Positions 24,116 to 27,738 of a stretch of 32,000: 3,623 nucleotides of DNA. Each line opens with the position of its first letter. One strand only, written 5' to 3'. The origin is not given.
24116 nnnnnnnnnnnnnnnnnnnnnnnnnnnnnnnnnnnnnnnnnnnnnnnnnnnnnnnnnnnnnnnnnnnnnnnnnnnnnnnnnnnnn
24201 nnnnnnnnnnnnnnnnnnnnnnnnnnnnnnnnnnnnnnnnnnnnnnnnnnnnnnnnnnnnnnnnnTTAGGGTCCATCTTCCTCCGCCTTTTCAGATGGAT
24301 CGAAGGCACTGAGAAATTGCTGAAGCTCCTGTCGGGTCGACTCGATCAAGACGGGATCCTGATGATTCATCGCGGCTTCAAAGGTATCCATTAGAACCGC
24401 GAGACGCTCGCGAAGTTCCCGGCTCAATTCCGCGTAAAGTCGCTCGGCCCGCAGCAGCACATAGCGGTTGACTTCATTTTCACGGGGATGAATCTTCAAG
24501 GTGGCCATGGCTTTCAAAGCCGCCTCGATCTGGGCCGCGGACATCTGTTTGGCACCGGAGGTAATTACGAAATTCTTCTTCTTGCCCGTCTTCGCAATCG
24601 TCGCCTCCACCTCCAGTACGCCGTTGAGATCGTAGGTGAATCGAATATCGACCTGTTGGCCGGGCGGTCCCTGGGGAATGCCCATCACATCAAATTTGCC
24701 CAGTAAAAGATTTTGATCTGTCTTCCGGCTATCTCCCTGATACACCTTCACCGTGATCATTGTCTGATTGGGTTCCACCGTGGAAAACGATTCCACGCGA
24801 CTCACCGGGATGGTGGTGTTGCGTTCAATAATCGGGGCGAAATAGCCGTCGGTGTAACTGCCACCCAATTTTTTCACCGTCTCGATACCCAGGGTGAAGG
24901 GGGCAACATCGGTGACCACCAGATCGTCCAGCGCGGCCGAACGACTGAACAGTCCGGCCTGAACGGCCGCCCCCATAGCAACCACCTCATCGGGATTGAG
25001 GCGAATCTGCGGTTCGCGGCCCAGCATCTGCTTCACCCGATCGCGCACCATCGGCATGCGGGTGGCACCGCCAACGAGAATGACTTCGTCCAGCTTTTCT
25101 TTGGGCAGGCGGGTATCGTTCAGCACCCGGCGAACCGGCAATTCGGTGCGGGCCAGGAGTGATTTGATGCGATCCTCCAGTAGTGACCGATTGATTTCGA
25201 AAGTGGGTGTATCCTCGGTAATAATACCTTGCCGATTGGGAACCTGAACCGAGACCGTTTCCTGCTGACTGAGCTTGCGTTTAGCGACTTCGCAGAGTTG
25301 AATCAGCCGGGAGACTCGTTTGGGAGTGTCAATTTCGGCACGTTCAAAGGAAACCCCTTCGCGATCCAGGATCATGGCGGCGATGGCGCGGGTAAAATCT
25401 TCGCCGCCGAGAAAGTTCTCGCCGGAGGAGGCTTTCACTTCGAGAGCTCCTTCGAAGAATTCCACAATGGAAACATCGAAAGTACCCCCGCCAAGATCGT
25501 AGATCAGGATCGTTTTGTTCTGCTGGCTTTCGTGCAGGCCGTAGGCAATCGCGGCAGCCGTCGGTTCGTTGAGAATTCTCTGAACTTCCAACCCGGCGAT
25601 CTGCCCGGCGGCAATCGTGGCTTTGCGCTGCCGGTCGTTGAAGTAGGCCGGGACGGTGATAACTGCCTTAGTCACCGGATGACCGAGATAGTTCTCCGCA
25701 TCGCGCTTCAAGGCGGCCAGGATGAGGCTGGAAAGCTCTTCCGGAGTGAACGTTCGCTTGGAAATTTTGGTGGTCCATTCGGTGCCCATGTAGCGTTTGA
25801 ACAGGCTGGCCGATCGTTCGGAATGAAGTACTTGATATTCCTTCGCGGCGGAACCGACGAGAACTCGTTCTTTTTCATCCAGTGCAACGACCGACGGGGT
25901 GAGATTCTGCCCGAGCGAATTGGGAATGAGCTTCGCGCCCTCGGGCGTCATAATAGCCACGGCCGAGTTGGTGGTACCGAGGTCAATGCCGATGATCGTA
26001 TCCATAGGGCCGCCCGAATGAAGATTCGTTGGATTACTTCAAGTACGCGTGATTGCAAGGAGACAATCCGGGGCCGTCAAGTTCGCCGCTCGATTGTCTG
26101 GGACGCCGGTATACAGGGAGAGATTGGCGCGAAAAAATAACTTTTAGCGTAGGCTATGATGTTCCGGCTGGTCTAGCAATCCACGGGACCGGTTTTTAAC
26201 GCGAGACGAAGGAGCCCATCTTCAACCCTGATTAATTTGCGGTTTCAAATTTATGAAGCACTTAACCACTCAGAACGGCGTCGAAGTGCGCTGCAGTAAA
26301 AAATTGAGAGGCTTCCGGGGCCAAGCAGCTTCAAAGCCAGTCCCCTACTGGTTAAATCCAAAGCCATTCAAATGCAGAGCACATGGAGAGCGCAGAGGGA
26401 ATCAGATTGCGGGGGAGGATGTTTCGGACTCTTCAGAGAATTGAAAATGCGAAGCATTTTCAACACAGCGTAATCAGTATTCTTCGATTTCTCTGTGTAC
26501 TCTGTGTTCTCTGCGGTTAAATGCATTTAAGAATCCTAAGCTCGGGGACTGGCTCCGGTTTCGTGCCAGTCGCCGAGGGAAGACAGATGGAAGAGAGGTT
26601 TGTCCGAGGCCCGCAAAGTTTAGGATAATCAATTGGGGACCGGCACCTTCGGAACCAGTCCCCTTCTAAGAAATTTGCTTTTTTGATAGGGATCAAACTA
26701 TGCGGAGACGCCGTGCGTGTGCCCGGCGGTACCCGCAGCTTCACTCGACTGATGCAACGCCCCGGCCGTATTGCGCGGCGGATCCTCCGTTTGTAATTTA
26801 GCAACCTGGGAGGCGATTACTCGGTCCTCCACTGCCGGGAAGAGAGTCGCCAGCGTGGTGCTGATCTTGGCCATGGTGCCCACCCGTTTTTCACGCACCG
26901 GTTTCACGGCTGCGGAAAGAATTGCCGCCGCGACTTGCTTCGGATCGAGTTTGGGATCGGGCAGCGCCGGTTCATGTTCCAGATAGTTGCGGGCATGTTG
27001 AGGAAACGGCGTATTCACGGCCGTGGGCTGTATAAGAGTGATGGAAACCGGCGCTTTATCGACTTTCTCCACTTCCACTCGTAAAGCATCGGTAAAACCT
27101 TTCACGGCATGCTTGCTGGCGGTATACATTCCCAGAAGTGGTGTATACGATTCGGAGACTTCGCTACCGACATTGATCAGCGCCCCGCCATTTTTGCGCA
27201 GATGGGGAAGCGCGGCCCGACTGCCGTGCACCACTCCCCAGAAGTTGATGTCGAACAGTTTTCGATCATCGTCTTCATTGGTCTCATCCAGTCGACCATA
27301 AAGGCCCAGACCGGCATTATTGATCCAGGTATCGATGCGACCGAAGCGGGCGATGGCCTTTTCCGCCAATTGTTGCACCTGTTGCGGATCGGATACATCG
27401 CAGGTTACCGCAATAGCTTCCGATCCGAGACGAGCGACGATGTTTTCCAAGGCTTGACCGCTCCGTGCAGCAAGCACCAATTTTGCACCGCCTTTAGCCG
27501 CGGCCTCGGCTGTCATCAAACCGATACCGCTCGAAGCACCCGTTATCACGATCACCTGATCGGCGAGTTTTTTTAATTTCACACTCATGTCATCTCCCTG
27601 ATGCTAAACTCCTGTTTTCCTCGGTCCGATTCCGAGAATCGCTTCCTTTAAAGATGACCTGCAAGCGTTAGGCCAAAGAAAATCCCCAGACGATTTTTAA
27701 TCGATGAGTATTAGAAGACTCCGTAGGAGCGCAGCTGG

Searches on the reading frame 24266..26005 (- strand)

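Call 34: search_protein_families(library=pfam, proteins=[window:24266-26005:-], max_evalue=0.001)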
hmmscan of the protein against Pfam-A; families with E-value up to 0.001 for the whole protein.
window:24266-26005:- (579 aa): 2 families
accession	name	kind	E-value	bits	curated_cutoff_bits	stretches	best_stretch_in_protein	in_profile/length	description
PF00012.26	HSP70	-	2e-151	505.7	20.6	1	4-547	1-561/599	Hsp70 protein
PF06723.19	MreB_Mbl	-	8.3e-13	48.3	27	1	4-347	3-316/327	MreB/Mbl protein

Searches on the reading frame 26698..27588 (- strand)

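Call 34: search_protein_families(library=pfam, proteins=[window:26698-27588:-], max_evalue=0.001)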
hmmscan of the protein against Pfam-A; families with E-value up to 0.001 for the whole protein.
window:26698-27588:- (296 aa): 4 families
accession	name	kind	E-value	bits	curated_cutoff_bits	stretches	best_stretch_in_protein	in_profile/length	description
PF00106.31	adh_short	-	3.4e-48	164.2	26.6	1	11-198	1-189/195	short chain dehydrogenase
PF13561.12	adh_short_C2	-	3.3e-34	118.9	27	1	17-200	1-185/236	Enoyl-(Acyl carrier protein) reductase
PF08659.16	KR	-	1.3e-10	42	22.6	1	13-157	3-151/180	KR domain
PF23441.1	SDR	-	0.00014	21.8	27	1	6-194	3-197/258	SDR-like rossmann domain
